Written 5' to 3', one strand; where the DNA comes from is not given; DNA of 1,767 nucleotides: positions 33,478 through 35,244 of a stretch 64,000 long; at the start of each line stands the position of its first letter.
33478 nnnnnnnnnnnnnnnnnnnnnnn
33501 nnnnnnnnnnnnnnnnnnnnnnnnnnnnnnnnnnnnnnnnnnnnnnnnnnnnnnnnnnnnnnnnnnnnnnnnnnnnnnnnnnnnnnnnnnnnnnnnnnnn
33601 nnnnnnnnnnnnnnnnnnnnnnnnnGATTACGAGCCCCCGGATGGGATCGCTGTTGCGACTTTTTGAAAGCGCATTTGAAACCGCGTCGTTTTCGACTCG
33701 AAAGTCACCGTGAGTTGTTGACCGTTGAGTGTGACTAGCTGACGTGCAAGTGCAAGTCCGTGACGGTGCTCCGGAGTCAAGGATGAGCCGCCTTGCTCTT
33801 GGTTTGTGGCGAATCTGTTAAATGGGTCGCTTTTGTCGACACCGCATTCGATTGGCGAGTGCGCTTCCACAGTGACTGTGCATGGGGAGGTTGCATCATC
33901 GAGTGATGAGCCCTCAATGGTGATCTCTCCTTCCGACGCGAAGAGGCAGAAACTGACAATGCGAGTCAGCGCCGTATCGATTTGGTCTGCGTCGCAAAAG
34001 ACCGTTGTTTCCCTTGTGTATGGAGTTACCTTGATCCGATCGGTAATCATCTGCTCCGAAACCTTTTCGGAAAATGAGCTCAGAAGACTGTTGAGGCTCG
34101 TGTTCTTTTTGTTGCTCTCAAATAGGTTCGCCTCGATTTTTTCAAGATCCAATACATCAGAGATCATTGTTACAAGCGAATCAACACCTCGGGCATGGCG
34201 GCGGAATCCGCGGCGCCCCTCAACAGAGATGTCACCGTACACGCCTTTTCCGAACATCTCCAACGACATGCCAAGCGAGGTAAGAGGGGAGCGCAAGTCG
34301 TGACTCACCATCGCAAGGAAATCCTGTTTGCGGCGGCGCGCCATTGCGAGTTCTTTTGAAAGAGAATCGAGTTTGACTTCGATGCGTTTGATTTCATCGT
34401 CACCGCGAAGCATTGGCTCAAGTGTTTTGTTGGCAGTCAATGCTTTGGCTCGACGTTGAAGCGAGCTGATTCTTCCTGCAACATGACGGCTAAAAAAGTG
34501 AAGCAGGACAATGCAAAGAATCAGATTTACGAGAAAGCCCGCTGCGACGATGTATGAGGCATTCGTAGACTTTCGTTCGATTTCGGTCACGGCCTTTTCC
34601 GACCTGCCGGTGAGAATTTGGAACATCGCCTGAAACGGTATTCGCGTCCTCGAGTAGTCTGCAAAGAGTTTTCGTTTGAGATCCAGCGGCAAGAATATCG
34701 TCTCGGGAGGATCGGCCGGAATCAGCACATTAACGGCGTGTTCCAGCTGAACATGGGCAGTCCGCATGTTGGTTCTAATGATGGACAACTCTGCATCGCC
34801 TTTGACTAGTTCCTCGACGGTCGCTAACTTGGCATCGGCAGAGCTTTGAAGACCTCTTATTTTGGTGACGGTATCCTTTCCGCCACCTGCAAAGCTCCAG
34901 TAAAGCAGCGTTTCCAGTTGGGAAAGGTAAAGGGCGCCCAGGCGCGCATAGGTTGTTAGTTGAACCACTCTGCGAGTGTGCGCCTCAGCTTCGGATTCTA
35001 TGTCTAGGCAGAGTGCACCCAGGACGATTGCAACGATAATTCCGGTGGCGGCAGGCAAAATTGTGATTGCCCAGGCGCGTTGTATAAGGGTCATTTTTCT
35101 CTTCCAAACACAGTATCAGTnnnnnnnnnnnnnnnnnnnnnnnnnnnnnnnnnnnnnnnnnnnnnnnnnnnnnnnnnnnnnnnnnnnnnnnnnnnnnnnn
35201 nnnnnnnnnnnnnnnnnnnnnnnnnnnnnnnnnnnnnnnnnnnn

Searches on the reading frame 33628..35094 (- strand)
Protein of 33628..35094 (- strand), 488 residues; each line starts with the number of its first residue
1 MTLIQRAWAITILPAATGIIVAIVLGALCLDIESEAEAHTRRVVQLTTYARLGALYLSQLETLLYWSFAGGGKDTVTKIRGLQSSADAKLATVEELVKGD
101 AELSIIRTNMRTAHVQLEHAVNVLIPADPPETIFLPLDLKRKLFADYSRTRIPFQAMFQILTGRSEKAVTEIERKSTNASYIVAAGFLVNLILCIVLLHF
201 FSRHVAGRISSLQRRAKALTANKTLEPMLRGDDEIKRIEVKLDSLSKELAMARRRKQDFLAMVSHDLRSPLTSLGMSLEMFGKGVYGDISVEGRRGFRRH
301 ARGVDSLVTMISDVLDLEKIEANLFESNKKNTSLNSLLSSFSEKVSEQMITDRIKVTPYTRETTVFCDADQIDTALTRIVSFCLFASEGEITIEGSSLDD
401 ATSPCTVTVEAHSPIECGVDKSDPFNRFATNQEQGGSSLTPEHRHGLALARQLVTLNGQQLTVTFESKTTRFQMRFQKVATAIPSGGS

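Call 3: search_protein_families(library=pfam, proteins=[window:33628-35094:-], max_evalue=0.1)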
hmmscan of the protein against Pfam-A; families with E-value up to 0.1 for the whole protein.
window:33628-35094:- (488 aa): 3 families
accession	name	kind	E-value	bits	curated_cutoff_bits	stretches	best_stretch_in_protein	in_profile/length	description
PF00512.31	HisKA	-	9.8e-12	45.2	26.9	1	256-322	2-65/66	His Kinase A (phospho-acceptor) domain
PF02518.31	HATPase_c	-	0.02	15.8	26.4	1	381-477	19-108/111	Histidine kinase-, DNA gyrase B-, and HSP90-like ATPase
PF02163.28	Peptidase_M50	-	0.03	14.1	27.2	1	145-276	47-125/221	Peptidase family M50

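Call 4: search_protein_families(library=ncbifam, proteins=[window:33628-35094:-], max_evalue=0.1)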
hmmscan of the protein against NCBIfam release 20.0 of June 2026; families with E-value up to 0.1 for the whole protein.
window:33628-35094:- (488 aa): 47 families (the best 25 are shown)
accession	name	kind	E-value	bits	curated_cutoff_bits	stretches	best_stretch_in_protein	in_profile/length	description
NF033092.0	HK_WalK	equivalog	4.7e-16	58.5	725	2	255-465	371-580/594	cell wall metabolism sensor histidine kinase WalK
NF008312.0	PRK11100.1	equivalog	2.5e-14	53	356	1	182-466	184-461/477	two-component system sensor histidine kinase CreC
NF045900.1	HisKinCpxALeg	equivalog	4.5e-13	48.7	800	1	185-463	152-435/451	two-component system sensor histidine kinase CpxA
NF041210.1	his_kin_PieS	equivalog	1.1e-11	44.4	850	1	187-476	173-468/474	two component system sensor histidine kinase PieS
TIGR02966.1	phoR_proteo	equivalog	1.5e-11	43.9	334.2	1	253-383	111-241/333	phosphate regulon sensor histidine kinase PhoR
NF012163.2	BaeS_SmeS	equivalog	2.4e-10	39.9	500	1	188-398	171-381/457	sensor histidine kinase efflux regulator BaeS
TIGR02956.1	TMAO_torS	equivalog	2.8e-10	39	676.5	1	251-467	459-670/967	TMAO reductase system sensor histidine kinase/response regulator TorS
NF041593.1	histid_kinase_PdhS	equivalog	4.2e-10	38.2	2000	1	228-341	774-888/1041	cell-division control histidine kinase PdhS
NF006800.0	PRK09303.1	equivalog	1.7e-09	37.2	342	1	216-409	115-310/383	histidine kinase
NF046044.1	PnpS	equivalog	1.9e-09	37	400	1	224-381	140-295/390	two-component system histidine kinase PnpS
NF041735.1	hist_kin_RppB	equivalog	2.3e-09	36.6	400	1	254-466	214-426/438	two-component system sensor histidine kinase RppB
NF033091.0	HK_VanS_ACDEFG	equivalog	4.6e-09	35.8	400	1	190-475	7-291/293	vancomycin resistance histidine kinase VanS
NF007837.0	PRK10549.1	equivalog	1e-08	34.3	603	1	173-400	159-383/466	envelope stress sensor histidine kinase BaeS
NF008025.0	PRK10755.1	equivalog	1e-08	34.3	314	1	166-377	54-259/362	two-component system sensor histidine kinase PmrB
NF038297.2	hybrid_HK_HrmK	equivalog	2.7e-08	32.9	725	1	233-339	212-318/607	hybrid histidine kinase/response regulator HrmK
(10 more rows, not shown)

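Call 7: search_solved_structures(query=window:33628-35094:-, show_alignments=3, max_evalue=0.01)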
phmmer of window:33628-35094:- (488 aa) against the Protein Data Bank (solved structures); distinct sequences matched with E-value up to 0.01: 21.
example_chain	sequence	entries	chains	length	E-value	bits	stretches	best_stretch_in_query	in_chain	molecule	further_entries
7n0e_B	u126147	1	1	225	9.2e-07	31.3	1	256-463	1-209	Histidine kinase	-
6dk7_A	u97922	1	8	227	2.2e-06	30.1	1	258-463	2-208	RetS (Regulator of Exopolysaccharide and Type III Secretion)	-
7z8n_A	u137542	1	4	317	2.3e-06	30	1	230-429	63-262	Histidine kinase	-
6dk8_A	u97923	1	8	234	2.4e-06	29.9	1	258-463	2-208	RetS (Regulator of Exopolysaccharide and Type III Secretion)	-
4mt8_A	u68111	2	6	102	5e-06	28.9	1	225-321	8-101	Ethylene response sensor 1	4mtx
9m08_C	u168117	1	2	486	7.5e-06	28.3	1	155-295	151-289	histidine kinase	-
4u7n_A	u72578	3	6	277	2e-05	26.9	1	252-383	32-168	Histidine protein kinase sensor protein | Histidine kinase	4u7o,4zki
5c93_A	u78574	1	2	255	2.2e-05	26.8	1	255-383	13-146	Histidine kinase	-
6nb0_A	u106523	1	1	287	2.3e-05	26.7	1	234-411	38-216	Histidine kinase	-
4q20_A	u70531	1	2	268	2.4e-05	26.7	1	242-345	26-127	Sensor protein DivL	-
4jas_A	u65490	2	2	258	5.2e-05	25.5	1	249-369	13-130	Histidine kinase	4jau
6azr_A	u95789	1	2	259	0.00011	24.5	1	249-369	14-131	Sensor histidine kinase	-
5uht_A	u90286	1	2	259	0.00011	24.5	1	249-369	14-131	Sensor histidine kinase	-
3dge_A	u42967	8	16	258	0.00011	24.4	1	249-369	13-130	Sensor protein | Histidine kinase | Sensor histidine kinase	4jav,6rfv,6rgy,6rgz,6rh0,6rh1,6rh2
2c2a_A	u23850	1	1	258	0.00012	24.4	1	249-369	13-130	SENSOR HISTIDINE KINASE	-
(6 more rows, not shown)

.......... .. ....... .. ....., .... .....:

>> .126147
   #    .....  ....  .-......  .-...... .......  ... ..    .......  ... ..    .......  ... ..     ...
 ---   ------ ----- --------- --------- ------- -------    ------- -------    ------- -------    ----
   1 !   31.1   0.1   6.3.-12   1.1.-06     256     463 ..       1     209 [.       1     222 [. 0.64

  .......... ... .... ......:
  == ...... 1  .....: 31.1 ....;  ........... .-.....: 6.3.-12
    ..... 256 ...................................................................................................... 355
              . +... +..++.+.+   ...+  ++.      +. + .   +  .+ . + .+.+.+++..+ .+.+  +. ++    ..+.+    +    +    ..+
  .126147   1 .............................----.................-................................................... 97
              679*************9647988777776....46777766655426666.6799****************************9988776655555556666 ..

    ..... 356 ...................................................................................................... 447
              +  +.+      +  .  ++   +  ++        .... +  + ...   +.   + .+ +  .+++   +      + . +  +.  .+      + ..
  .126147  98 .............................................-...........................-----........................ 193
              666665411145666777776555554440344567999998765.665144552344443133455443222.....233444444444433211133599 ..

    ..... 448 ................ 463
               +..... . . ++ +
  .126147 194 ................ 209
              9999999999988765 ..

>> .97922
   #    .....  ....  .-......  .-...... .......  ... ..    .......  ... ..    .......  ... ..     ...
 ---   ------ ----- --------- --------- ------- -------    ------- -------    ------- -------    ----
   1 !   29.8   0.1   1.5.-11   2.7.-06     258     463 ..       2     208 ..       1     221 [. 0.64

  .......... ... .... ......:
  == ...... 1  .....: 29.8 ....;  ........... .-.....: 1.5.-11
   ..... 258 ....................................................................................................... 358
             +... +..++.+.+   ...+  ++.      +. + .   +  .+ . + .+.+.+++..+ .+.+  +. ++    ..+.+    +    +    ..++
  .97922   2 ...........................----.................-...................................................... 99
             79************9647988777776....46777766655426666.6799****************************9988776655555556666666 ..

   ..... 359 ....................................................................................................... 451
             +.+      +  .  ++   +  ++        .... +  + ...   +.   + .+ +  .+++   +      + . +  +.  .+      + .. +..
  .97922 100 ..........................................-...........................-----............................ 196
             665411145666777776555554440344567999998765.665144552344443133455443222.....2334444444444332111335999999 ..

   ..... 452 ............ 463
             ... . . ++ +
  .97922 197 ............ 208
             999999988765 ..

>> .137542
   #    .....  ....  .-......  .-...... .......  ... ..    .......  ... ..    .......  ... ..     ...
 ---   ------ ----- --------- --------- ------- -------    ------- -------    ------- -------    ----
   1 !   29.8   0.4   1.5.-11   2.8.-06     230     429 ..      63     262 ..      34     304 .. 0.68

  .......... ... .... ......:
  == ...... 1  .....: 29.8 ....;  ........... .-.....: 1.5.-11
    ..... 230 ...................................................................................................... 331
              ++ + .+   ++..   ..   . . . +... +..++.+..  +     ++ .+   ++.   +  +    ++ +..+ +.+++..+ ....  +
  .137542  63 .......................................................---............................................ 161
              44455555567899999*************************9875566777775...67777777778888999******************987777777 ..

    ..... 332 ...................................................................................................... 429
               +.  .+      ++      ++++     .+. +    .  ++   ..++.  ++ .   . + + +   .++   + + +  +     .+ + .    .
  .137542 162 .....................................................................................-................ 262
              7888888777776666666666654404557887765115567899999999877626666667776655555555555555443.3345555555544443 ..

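Call 11: find_homologous_proteins(query=window:33628-35094:-, max_evalue=1e-10)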
Query window:33628-35094:- (488 aa): 45 proteins with E <= 1e-10 among 8000 candidates.
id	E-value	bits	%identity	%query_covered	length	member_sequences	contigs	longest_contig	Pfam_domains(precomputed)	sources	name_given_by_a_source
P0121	0.0e+0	1054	99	100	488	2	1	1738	PF00512.32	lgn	-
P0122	3.2e-225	766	72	98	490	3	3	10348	PF00512.32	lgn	-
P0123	5.1e-196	670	62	100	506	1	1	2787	PF00512.32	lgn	-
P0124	4.0e-128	446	47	98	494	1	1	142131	PF00512.32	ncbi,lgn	-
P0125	1.5e-53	200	36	80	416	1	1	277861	PF00512.32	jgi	jgi:signal transduction histidine kinase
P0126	2.7e-28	117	24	95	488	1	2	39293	PF02518.32,PF00512.32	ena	-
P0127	3.1e-28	117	31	63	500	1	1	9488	PF05227.20,PF02518.32,PF00512.32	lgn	-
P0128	4.8e-26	110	31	48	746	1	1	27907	PF13426.14,PF13188.14,PF08448.17,PF02518.32,PF00512.32,PF00989.32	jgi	jgi:PAS domain S-box-containing protein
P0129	2.0e-25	108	34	43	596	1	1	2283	PF13426.14,PF13188.14,PF08448.17,PF02518.32,PF00512.32,PF00989.32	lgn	-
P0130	4.3e-25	107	28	45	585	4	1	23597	PF02518.32,PF00512.32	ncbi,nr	ncbi:MAG: ATP-binding protein [Candidatus Obscuribacter sp.]|nr:ATP-binding protein [Candidatus Obsc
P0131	5.6e-25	106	28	49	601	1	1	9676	PF13426.14,PF08448.17,PF02518.32,PF00512.32,PF00989.32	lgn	-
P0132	1.0e-24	105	30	49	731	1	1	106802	PF08447.19,PF13426.14,PF13188.14,PF08448.17,PF02518.32,PF00512.32,PF00989.32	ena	-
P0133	3.7e-24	104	32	45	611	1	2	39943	PF08447.19,PF13426.14,PF13188.14,PF08448.17,PF02518.32,PF00512.32,PF00989.32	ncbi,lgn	ncbi:hypothetical protein BH10CYA1_BH10CYA1_58340 [soil metagenome]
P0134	9.8e-24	102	30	44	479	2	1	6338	PF13426.14,PF13581.13,PF02518.32,PF00512.32,PF00989.32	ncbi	ncbi:MAG TPA: ATP-binding protein, partial [Trichormus sp.]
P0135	8.7e-23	99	31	46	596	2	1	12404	PF08447.19,PF13426.14,PF08448.17,PF02518.32,PF00512.32,PF00989.32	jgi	jgi:PAS domain S-box-containing protein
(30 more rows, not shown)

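Call 64: predict_structure(alignment_id=A4)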
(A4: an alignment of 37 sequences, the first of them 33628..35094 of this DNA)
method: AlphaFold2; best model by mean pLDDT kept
length: 488 residues; sequences in the alignment: 37
mean_pLDDT: 87.0   pTM: 0.55
mean pLDDT of the five models: 87.0, 86.0, 85.8, 84.0, 83.0
residues with pLDDT >= 90: 227; 70-90: 240; 50-70: 18; < 50: 3
segments of 3 or more residues with pLDDT < 50: 486-488
pLDDT, mean of each block of 10 residues (from residue 1): 83 89 92 93 92 93 89 89 95 92 91 93 87 86 91 92 93 92 91 90 87 89 82 87 89 83 79 83 80 82 84 87 86 91 80 83 90 93 89 88 89 82 81 63 89 93 92 91 51
secondary structure, 60 per line:
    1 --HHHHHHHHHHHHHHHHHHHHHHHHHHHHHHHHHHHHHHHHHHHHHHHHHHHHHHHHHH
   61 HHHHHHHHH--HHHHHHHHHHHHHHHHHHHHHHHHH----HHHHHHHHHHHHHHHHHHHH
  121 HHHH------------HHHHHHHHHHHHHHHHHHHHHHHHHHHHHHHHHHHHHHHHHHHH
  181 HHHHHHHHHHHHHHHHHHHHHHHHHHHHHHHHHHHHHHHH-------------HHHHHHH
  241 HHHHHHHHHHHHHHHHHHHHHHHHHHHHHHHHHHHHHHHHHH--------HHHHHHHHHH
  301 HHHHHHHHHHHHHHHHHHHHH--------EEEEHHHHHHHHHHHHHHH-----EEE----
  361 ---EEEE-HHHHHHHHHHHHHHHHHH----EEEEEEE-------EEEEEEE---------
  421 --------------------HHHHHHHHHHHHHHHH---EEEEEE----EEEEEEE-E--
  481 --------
elements in order: H3-69 H72-96 H101-124 H137-220 H234-282 H291-321 E330-333 H334-348 E354-356 E364-367 H369-386 E391-397 E405-411 H441-456 E460-465 E470-476

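Call 67: fold_search(model_id=the predicted structure, library=pdb)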
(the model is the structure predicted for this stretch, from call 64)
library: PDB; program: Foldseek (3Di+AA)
matches with E <= 10: 575; with E <= 0.001: 241
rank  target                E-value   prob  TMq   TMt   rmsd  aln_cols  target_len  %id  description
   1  5c93_A                7.7e-11  1.00  0.31  0.59   7.5       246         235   21  Histidine kinase with ATP (released 2016-07-27)
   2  9a5d_A                8.1e-11  1.00  0.33  0.27  26.7       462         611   15  Integrative model of WALK-YYCH by crosslinking MS and deep learning (released 2024-09-18)
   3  4zki_A                1.0e-10  1.00  0.32  0.61   7.2       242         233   21  The crystal structure of Histidine Kinase YycG with ADP (released 2016-05-04)
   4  6dk7_B                1.6e-10  1.00  0.34  0.66   5.6       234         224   19  RetS histidine kinase region with cobalt (released 2019-03-20)
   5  6dk7_G                1.9e-10  1.00  0.36  0.73   5.3       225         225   19  RetS histidine kinase region with cobalt (released 2019-03-20)
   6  6dk8_A                2.4e-10  1.00  0.37  0.75   5.2       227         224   19  RetS kinase region without cobalt (released 2019-03-20)
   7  4u7o_A                4.5e-10  1.00  0.31  0.61   7.2       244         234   22  Active histidine kinase bound with ATP (released 2015-09-02)
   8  6dk8_C                6.7e-10  1.00  0.37  0.74   5.0       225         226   19  RetS kinase region without cobalt (released 2019-03-20)
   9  6dk7_E                7.1e-10  1.00  0.36  0.72   5.3       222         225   19  RetS histidine kinase region with cobalt (released 2019-03-20)
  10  6dk8_G                7.8e-10  1.00  0.36  0.73   5.4       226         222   18  RetS kinase region without cobalt (released 2019-03-20)
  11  9jfj_A                1.0e-09  1.00  0.32  0.62   6.7       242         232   18  Crystal structure of the cytoplasmic domain of ZraS in ADP-bound form (released 2025-03-26)
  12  6dk7_H                1.2e-09  1.00  0.34  0.68   5.3       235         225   17  RetS histidine kinase region with cobalt (released 2019-03-20)
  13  6rh0_B                1.2e-09  1.00  0.34  0.64   6.5       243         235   20  Revisiting pH-gated conformational switch. Complex HK853-RR468 pH 5.5 (released 2020-02-19)
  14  6rh7_A                1.3e-09  1.00  0.32  0.61   7.3       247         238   18  Revisiting pH-gated conformational switch. Complex HK853 mutant H260A -RR468 mutant D53A pH 7.5 (released 2020-02-19)
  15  6dk7_A                1.4e-09  1.00  0.35  0.71   5.0       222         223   18  RetS histidine kinase region with cobalt (released 2019-03-20)
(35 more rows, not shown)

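Call 80: search_protein_representatives(alignment_id=A5)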
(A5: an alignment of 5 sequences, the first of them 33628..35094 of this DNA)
Query: 5 sequences, 485 profile positions. Proteins with E-value up to 0.001 (for the whole library): 445537; up to 1e-10: 70686; up to 1e-30: 934. The best 150 are listed.
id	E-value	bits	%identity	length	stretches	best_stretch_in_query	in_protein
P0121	2.5e-262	887.0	-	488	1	1-482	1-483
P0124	1.6e-237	805.2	-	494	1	1-480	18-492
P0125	1.5e-173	594.2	-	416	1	65-481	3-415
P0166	1.3e-122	426.3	-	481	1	2-477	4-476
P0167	7.7e-97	341.3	-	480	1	2-479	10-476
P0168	1.0e-87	311.2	-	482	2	156-480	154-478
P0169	3.9e-85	302.7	-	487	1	1-478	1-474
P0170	4.4e-73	262.9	-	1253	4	254-476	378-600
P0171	1.0e-66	241.9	-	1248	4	248-466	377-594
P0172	6.4e-65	236.0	-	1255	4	248-464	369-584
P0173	1.3e-64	234.9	-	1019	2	175-466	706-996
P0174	2.6e-64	234.0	-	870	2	78-480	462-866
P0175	4.2e-63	230.0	-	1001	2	119-467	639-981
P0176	5.8e-63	229.5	-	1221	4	254-476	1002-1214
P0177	2.0e-62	227.7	-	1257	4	255-476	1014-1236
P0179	9.6e-62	225.5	-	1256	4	254-480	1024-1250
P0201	4.7e-56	206.7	-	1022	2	96-462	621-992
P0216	7.2e-52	192.9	-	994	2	162-478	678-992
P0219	1.0e-51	192.4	-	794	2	87-475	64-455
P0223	5.5e-51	190.0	-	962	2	81-465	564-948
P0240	2.8e-48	181.1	-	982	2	4-434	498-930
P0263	1.9e-44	168.5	-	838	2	163-480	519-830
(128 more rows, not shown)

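Call 85: list_cluster_members(proteins=[P0176, P0179, P0174, P0201, P0216, P0223, P0240, P0219, P0263, P0173])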
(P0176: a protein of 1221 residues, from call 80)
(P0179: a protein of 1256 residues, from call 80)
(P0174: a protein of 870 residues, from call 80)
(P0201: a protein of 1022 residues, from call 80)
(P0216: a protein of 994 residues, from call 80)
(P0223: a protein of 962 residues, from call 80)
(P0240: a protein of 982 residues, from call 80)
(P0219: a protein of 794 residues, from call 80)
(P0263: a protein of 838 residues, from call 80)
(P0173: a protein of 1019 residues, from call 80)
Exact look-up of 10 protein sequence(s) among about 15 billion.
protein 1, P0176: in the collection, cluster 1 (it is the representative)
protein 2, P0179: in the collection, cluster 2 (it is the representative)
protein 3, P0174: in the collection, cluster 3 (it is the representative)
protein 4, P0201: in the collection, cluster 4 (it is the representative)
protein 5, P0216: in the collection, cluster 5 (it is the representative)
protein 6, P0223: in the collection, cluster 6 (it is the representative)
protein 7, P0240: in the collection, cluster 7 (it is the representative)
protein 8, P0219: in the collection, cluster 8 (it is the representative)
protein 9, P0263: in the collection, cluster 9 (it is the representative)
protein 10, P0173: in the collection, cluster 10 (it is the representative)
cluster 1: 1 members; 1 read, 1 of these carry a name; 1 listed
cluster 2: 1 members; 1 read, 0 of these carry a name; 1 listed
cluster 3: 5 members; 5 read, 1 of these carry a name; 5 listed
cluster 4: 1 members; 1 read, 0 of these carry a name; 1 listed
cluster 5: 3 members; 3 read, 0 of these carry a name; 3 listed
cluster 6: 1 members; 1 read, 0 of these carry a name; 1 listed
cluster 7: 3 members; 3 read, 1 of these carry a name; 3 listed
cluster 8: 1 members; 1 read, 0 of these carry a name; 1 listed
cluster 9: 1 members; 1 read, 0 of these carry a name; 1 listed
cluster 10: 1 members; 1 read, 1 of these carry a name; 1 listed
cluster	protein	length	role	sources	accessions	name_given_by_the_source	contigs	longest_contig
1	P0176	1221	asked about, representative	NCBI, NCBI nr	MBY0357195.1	MAG: PAS domain S-box protein [Candidatus Obscuribacterales bacterium] | PAS domain S-box protein [Candidatus Obscuribacterales bacterium]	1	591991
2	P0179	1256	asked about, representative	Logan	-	-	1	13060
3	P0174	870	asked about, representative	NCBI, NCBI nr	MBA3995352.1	MAG: hypothetical protein C0469_17675 [Cyanobacteria bacterium DS2.3.42] | hypothetical protein [Cyanobacteria bacterium DS2.3.42]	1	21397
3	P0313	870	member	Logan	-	-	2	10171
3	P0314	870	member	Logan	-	-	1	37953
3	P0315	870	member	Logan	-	-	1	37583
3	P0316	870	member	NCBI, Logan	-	-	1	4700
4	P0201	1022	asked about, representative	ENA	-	-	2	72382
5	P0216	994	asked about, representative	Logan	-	-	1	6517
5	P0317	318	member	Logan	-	-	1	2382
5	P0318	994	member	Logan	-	-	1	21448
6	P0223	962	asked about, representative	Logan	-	-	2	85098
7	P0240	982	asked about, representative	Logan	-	-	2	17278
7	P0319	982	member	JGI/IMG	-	signal transduction histidine kinase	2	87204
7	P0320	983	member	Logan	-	-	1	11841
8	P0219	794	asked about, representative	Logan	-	-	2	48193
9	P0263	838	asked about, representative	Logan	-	-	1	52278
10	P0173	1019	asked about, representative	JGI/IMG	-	signal transduction histidine kinase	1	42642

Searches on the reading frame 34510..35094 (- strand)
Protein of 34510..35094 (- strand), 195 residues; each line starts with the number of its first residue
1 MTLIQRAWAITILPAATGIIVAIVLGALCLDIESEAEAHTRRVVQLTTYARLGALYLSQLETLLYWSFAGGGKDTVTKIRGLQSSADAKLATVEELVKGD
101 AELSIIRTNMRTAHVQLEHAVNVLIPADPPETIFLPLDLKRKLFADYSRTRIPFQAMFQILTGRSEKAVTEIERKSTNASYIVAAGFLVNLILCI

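Call 61: search_protein_families(library=pfam, proteins=[window:34510-35094:-], max_evalue=10)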
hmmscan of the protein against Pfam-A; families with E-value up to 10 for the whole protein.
window:34510-35094:- (195 aa): 1 family
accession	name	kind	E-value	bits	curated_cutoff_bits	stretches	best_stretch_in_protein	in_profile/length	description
PF19473.4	DUF6010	-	0.034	14.7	27.3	1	19-85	3-68/120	Family of unknown function (DUF6010)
